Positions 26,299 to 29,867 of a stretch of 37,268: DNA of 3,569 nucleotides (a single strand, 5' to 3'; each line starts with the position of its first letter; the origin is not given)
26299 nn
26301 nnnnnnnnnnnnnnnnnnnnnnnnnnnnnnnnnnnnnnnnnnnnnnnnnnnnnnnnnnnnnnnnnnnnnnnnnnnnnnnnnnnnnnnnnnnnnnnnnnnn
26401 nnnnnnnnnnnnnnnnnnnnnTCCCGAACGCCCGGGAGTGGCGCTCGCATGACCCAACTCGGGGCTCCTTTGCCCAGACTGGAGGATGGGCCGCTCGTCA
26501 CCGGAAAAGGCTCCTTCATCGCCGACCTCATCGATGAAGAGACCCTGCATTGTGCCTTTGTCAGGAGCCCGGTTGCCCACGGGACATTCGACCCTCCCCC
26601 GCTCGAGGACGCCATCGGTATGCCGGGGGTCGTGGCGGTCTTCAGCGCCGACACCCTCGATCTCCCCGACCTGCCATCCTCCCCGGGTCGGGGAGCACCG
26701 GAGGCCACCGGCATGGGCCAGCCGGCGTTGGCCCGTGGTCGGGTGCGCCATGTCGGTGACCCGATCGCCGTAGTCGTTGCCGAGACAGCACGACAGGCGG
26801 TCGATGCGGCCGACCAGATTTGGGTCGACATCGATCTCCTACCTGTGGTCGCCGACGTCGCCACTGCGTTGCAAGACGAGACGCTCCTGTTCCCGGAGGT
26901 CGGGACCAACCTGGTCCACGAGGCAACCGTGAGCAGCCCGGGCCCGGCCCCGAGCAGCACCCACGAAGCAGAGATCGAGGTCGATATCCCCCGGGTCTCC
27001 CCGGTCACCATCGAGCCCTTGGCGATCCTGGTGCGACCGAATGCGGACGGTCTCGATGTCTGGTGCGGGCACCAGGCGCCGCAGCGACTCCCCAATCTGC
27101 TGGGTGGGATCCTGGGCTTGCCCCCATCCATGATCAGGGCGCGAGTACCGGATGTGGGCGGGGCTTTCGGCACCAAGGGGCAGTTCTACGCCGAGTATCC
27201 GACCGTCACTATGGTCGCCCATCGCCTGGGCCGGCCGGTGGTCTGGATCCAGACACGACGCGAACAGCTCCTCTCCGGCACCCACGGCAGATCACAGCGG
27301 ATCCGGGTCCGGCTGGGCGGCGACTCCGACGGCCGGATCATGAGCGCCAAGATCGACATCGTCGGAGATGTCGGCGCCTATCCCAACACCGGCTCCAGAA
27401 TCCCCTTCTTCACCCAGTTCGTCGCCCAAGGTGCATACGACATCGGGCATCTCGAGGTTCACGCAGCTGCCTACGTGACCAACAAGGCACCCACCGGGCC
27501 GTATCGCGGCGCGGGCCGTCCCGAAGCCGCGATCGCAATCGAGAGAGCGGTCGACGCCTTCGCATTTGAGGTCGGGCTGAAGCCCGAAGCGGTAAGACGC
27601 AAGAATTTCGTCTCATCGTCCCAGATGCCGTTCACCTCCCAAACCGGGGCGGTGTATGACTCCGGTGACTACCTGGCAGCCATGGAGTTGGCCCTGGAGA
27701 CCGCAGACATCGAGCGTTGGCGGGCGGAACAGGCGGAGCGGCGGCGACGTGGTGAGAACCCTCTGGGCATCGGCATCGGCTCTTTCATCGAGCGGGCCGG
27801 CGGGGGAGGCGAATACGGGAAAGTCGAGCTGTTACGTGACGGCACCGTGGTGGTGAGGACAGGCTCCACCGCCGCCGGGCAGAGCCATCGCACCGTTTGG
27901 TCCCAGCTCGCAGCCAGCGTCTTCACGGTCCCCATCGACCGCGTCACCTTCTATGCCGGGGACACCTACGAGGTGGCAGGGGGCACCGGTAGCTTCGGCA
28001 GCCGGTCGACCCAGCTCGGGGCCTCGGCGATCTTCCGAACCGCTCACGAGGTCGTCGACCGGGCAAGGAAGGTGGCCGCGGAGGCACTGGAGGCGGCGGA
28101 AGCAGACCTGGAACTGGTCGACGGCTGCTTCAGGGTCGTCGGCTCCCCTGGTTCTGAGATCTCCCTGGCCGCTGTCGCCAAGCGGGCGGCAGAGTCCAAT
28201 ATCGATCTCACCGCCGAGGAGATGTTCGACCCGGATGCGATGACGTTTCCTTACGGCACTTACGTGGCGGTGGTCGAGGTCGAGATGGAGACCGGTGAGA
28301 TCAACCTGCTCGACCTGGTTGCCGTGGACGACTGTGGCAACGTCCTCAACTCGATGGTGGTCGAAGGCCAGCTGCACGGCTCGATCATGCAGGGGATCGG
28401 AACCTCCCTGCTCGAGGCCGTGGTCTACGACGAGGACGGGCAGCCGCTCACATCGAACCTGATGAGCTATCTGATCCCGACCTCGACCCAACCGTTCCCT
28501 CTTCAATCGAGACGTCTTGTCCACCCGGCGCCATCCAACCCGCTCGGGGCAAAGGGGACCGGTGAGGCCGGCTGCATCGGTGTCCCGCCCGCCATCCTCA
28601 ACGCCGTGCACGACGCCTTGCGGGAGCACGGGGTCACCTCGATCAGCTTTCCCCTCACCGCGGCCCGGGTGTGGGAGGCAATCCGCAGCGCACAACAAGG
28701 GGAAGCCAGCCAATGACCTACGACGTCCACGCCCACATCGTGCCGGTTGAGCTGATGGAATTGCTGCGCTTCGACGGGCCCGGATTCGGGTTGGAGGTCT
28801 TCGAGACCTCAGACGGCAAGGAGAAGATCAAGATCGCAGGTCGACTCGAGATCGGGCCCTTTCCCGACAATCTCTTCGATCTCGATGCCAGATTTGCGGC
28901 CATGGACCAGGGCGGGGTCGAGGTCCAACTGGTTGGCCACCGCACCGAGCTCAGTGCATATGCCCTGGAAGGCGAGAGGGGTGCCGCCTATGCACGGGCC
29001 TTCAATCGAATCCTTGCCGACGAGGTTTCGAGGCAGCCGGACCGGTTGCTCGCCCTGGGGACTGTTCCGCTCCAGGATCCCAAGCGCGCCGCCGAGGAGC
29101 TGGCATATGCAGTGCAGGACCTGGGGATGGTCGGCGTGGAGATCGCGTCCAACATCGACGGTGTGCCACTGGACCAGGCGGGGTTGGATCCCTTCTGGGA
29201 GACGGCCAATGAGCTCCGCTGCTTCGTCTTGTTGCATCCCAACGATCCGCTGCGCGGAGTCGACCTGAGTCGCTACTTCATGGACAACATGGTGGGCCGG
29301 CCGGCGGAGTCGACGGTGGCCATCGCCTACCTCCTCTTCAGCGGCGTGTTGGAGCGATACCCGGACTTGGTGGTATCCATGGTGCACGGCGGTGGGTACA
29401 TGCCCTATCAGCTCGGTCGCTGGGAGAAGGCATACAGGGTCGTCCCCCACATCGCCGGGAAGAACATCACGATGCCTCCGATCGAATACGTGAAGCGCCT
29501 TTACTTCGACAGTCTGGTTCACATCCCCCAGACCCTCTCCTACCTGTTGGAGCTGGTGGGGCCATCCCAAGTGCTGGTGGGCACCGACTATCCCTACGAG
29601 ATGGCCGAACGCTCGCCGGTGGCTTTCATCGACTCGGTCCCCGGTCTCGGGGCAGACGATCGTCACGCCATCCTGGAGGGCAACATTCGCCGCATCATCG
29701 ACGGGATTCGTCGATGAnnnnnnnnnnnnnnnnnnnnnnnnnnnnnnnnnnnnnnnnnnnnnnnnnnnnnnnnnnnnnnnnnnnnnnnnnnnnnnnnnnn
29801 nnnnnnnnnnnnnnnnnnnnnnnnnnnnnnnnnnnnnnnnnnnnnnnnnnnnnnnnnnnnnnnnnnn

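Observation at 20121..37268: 17-kb candidate catabolic island built around three cytoplasmic LVIVD beta-propeller paralogs; pathway not recognisable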

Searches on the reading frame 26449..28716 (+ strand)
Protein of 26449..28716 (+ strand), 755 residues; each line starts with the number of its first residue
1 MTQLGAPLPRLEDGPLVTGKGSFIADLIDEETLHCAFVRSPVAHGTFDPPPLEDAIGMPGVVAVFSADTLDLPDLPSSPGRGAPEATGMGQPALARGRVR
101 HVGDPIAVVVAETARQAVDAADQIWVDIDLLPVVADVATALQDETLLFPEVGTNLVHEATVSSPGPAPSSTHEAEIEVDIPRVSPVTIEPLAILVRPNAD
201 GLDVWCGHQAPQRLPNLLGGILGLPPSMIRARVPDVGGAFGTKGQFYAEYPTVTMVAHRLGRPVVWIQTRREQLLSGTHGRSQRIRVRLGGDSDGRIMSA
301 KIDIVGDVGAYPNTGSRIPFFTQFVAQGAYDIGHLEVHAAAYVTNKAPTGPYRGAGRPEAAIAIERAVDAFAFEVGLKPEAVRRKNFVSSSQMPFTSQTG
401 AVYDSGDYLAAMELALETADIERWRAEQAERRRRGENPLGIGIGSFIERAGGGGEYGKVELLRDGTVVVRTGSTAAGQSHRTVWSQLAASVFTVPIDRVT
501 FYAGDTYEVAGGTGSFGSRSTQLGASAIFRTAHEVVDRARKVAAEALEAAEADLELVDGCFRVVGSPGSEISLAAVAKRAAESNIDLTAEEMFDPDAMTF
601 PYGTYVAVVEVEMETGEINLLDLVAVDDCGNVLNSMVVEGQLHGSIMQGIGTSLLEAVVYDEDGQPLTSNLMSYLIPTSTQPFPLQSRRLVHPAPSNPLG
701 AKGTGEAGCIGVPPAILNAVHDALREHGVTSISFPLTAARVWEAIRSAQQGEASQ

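Call 3: search_protein_families(library=pfam, proteins=[window:26449-28716:+], max_evalue=0.01)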
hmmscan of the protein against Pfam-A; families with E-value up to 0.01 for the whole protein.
window:26449-28716:+ (755 aa): 3 families
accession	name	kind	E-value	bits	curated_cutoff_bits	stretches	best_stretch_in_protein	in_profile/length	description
PF20256.3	MoCoBD_2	-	3.2e-74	250.4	27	1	415-680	2-280/283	Molybdopterin cofactor-binding domain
PF02738.23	MoCoBD_1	-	1.8e-59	201.2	27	1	172-387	27-244/244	Molybdopterin cofactor-binding domain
PF01315.27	Ald_Xan_dh_C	-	5.4e-17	62.6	31.3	1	18-127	1-105/110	Aldehyde oxidase and xanthine dehydrogenase, a/b hammerhead domain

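Call 7: search_protein_families(library=ncbifam, proteins=[window:26449-28716:+], max_evalue=0.001)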
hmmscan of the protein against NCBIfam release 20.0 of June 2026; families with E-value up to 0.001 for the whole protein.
window:26449-28716:+ (755 aa): 13 families
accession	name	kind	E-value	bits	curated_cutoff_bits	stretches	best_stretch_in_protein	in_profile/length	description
NF041018.1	glyceraldDH_alpha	equivalog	4.1e-157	524.7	790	1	4-726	3-728/741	glyceraldehyde dehydrogenase subunit alpha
NF040766.1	CODH_aero_grp5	exception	7.8e-148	493.9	950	2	3-577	4-591/785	aerobic carbon-monoxide dehydrogenase large subunit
TIGR02416.1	CO_dehy_Mo_lg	equivalog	1.2e-133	447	991.15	1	12-744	1-770/770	aerobic carbon-monoxide dehydrogenase large subunit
NF043082.1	XdhA_XDHase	equivalog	4.4e-96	322.7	780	1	5-748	2-755/758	xanthine dehydrogenase subunit XdhA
NF007426.0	PRK09970.1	equivalog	4.5e-88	296.2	916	1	3-747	5-757/761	xanthine dehydrogenase molybdenum-binding subunit XdhA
TIGR03194.1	4hydrxCoA_A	equivalog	2.5e-85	287.4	994.55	1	9-744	2-745/746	4-hydroxybenzoyl-CoA reductase subunit alpha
TIGR03313.1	Se_sel_red_Mo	hypoth_equivalog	3.1e-72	243.6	1101.9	2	205-724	406-931/951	molybdopterin-dependent oxidoreductase Mo/Fe-S-binding subunit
TIGR03196.1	pucD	equivalog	4.2e-72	243.7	783.65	1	12-724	10-740/763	xanthine dehydrogenase subunit D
TIGR02965.1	xanthine_xdhB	equivalog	7.9e-62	209.5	849.5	1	17-746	14-755/758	xanthine dehydrogenase molybdopterin binding subunit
NF045668.1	pterin_aldehy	equivalog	1.2e-57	195.7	1100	1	17-745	188-904/905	molybdopterin-dependent aldehyde oxidoreductase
NF041671.1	peri_hyde_PaoC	equivalog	2.4e-54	184.9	1180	1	4-744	18-730/735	aldehyde oxidoreductase molybdenum-binding subunit PaoC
TIGR03311.1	Se_dep_XDH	equivalog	1e-49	169.4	830.45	2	3-548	161-687/848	selenium-dependent xanthine dehydrogenase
TIGR02969.1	mam_aldehyde_ox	subfamily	3.1e-37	127.6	1912.3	1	16-748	588-1306/1330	aldehyde oxidase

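Call 33: search_solved_structures(query=window:26449-28713:+, max_evalue=1e-20)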
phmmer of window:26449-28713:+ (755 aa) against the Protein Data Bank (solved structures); distinct sequences matched with E-value up to 1e-20: 41.
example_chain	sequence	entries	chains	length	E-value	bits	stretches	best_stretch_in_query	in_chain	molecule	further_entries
8uem_A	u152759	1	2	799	7.4e-127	427.7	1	9-747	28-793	Carbon monoxide dehydrogenase (Large chain), CoxL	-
1t3q_B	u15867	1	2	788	2e-115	389.9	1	4-746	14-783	quinoline 2-oxidoreductase large subunit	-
1ffu_B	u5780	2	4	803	2.2e-109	369.9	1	4-746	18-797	CUTL, MOLYBDOPROTEIN OF CARBON MONOXIDE DEHYDROGENASE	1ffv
7dqx_A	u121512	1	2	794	9.7e-103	347.9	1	4-746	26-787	6-hydroxypseudooxynicotine dehydrogenase complex subunit gamma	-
1zxi_B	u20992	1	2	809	9.9e-96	324.8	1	4-744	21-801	Carbon monoxide dehydrogenase large chain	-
1n5w_B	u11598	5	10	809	1e-95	324.7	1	4-744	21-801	Carbon monoxide dehydrogenase large chain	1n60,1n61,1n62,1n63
4zoh_A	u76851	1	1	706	4e-89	302.9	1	4-727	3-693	Putative oxidoreductase molybdopterin-binding subunit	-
1rm6_A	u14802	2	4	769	1e-51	179.2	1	5-747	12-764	4-hydroxybenzoyl-CoA reductase alpha subunit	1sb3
28mb_A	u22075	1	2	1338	3.7e-38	134.4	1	4-741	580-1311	Aldehyde oxidase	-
7opn_A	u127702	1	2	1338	3.7e-38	134.4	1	4-741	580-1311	Aldehyde oxidase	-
4uhw_A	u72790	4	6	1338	3.7e-38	134.4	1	4-741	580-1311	ALDEHYDE OXIDASE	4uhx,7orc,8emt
5epg_A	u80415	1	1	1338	7e-38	133.5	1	4-741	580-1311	Aldehyde oxidase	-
6q6q_A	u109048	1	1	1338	4.7e-37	130.8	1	4-741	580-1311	Aldehyde oxidase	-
2w55_B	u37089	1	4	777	2.1e-36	128.6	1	4-389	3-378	XANTHINE DEHYDROGENASE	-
1jro_B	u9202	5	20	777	2.7e-36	128.3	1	4-389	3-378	xanthine dehydrogenase, chain B | XANTHINE DEHYDROGENASE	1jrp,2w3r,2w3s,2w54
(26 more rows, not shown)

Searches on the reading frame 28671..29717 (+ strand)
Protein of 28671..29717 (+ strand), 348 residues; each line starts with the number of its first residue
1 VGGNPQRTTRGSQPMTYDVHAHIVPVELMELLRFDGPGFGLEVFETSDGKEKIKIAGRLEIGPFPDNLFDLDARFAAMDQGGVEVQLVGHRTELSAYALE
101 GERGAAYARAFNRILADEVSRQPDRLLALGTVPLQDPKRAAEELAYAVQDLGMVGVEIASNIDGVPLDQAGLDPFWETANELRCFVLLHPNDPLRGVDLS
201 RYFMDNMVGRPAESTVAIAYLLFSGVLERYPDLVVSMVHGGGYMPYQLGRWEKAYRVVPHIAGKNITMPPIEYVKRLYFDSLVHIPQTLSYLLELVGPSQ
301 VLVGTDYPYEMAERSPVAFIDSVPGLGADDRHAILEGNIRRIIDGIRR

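Call 3: search_protein_families(library=pfam, proteins=[window:28671-29717:+], max_evalue=0.01)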
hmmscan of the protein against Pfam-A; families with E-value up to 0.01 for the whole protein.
window:28671-29717:+ (348 aa): 1 family
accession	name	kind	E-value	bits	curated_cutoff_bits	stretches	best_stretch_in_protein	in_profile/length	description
PF04909.20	Amidohydro_2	-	3.7e-37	129.1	26.4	1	17-342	1-286/289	Amidohydrolase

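Call 7: search_protein_families(library=ncbifam, proteins=[window:28713-29717:+], max_evalue=0.001)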
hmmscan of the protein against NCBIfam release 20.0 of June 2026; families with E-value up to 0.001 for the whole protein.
window:28713-29717:+ (334 aa): 0 families

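Call 32: search_solved_structures(query=window:28713-29714:+, max_evalue=0.001)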
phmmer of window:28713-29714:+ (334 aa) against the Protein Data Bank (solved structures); distinct sequences matched with E-value up to 0.001: 48.
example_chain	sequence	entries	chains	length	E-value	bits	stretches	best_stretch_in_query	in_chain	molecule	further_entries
4ign_A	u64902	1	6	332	1.3e-53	185.7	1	1-326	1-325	2-amino-3-carboxymuconate-6-semialdehyde decarboxylase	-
4ofc_A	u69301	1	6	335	2.2e-53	184.9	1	1-326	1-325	2-amino-3-carboxymuconate-6-semialdehyde decarboxylase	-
2wm1_A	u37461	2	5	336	2.2e-53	184.9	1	1-326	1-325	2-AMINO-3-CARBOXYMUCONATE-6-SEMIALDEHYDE DECARBOXYLASE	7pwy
4igm_A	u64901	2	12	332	2.2e-53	184.9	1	1-326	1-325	2-amino-3-carboxymuconate-6-semialdehyde decarboxylase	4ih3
8yt2_A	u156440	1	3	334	3.7e-39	138.1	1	3-327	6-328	2-amino-3-carboxymuconate 6-semialdehyde decarboxylase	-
4ifk_B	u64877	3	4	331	3.7e-39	138.1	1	3-327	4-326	2-amino-3-carboxymuconate 6-semialdehyde decarboxylase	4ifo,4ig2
2hbv_A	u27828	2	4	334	6.9e-39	137.2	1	3-327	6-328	2-amino-3-carboxymuconate 6-semialdehyde decarboxylase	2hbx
6mgs_A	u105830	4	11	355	8.7e-39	136.9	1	3-327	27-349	2-amino-3-carboxymuconate 6-semialdehyde decarboxylase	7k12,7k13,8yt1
6mgt_A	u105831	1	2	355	1.2e-38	136.4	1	3-327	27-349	2-amino-3-carboxymuconate 6-semialdehyde decarboxylase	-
4era_A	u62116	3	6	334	4.7e-38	134.5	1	3-327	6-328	2-amino-3-carboxymuconate 6-semialdehyde decarboxylase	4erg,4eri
4ifr_A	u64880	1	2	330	4.7e-38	134.5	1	4-327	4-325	2-amino-3-carboxymuconate 6-semialdehyde decarboxylase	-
4ifk_A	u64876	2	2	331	4.8e-38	134.5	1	3-327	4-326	2-amino-3-carboxymuconate 6-semialdehyde decarboxylase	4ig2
4epk_A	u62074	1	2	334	1.5e-37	132.9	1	3-327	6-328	2-amino-3-carboxymuconate 6-semialdehyde decarboxylase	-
4icm_A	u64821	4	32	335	1.3e-24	90.3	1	59-328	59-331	5-carboxyvanillate decarboxylase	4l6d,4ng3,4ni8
3s4t_A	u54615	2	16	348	2.4e-23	86.1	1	54-325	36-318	Amidohydrolase 2 | Gamma-resorcylate decarboxylase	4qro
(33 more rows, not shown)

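Call 48: search_solved_structures(query=window:28713-29714:+, max_evalue=1e-38, show_alignments=5)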
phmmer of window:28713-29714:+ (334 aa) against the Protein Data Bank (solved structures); distinct sequences matched with E-value up to 1e-38: 8.
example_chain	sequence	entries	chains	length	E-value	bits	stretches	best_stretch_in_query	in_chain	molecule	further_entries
4ign_A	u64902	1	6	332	1.3e-53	185.7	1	1-326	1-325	2-amino-3-carboxymuconate-6-semialdehyde decarboxylase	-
4ofc_A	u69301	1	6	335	2.2e-53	184.9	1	1-326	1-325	2-amino-3-carboxymuconate-6-semialdehyde decarboxylase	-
2wm1_A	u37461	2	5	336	2.2e-53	184.9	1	1-326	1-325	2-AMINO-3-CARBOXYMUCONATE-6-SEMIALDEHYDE DECARBOXYLASE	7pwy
4igm_A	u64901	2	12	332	2.2e-53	184.9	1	1-326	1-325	2-amino-3-carboxymuconate-6-semialdehyde decarboxylase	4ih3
8yt2_A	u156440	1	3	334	3.7e-39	138.1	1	3-327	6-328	2-amino-3-carboxymuconate 6-semialdehyde decarboxylase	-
4ifk_B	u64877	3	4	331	3.7e-39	138.1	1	3-327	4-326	2-amino-3-carboxymuconate 6-semialdehyde decarboxylase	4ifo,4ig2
2hbv_A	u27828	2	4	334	6.9e-39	137.2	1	3-327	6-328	2-amino-3-carboxymuconate 6-semialdehyde decarboxylase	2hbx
6mgs_A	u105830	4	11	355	8.7e-39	136.9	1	3-327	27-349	2-amino-3-carboxymuconate 6-semialdehyde decarboxylase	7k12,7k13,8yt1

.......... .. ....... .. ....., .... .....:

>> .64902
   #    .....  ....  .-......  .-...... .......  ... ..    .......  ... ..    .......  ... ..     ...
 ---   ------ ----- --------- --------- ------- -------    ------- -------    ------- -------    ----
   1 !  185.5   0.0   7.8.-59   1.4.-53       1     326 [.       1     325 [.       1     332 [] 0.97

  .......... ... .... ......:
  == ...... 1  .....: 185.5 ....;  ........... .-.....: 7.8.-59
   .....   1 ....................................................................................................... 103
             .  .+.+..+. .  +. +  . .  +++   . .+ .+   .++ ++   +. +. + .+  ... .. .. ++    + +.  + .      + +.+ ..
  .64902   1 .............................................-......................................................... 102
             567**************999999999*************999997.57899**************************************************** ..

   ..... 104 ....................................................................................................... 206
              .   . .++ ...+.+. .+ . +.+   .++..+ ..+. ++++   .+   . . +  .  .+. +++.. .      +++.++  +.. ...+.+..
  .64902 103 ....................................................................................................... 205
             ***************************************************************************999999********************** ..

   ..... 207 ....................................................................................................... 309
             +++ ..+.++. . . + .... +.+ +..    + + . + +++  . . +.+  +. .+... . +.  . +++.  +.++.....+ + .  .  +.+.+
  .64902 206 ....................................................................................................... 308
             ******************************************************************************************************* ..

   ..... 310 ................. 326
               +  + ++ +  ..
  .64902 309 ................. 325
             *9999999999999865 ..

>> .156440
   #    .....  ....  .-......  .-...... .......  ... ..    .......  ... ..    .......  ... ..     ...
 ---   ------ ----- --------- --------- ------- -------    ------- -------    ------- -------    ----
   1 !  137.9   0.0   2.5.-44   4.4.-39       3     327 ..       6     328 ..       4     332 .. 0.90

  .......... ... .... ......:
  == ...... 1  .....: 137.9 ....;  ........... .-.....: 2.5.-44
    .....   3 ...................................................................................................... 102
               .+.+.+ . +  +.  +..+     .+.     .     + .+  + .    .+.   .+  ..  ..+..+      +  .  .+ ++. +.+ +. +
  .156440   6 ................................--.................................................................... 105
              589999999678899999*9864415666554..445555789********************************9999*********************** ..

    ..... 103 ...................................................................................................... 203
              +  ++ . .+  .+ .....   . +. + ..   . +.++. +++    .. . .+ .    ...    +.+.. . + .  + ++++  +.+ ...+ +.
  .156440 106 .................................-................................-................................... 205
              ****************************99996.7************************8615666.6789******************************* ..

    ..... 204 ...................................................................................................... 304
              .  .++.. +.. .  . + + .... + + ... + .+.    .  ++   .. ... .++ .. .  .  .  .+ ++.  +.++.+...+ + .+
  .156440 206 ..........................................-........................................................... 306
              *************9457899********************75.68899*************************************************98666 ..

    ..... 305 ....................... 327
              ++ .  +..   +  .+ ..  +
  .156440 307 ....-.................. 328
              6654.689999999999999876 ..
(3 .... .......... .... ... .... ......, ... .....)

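Call 66: find_homologous_proteins(query=window:28713-29714:+, max_evalue=1e-20)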
Query window:28713-29714:+ (334 aa): 2051 proteins with E <= 1e-20 among 8000 candidates; the best 120 are listed.
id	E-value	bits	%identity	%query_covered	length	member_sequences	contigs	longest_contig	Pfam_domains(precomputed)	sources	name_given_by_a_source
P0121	2.7e-221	752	100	100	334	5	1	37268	PF04909.21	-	-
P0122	2.2e-205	699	92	100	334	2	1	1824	PF04909.21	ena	-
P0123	1.4e-198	677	88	100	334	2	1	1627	PF04909.21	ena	-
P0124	5.9e-197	672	88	100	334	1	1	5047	PF04909.21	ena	-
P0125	1.5e-195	667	87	100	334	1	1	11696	PF04909.21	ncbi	ncbi:MAG: amidohydrolase family protein [Acidimicrobiia bacterium]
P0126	2.6e-195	666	86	100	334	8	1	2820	PF04909.21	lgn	-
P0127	4.4e-193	659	87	100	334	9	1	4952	PF04909.21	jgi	jgi:aminocarboxymuconate-semialdehyde decarboxylase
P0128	1.7e-191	654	85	100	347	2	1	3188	PF04909.21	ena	-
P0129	4.0e-191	653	85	100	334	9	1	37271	PF04909.21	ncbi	-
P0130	1.6e-190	651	85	100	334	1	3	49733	PF04909.21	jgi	jgi:aminocarboxymuconate-semialdehyde decarboxylase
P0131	1.1e-188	645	85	100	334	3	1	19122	PF04909.21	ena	-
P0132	8.4e-184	628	84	100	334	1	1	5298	PF04909.21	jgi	jgi:aminocarboxymuconate-semialdehyde decarboxylase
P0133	4.4e-178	610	79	100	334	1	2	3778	PF04909.21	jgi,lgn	jgi:aminocarboxymuconate-semialdehyde decarboxylase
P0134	2.8e-177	607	76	100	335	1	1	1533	PF04909.21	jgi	-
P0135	4.9e-177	606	78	100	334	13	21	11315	PF04909.21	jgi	jgi:aminocarboxymuconate-semialdehyde decarboxylase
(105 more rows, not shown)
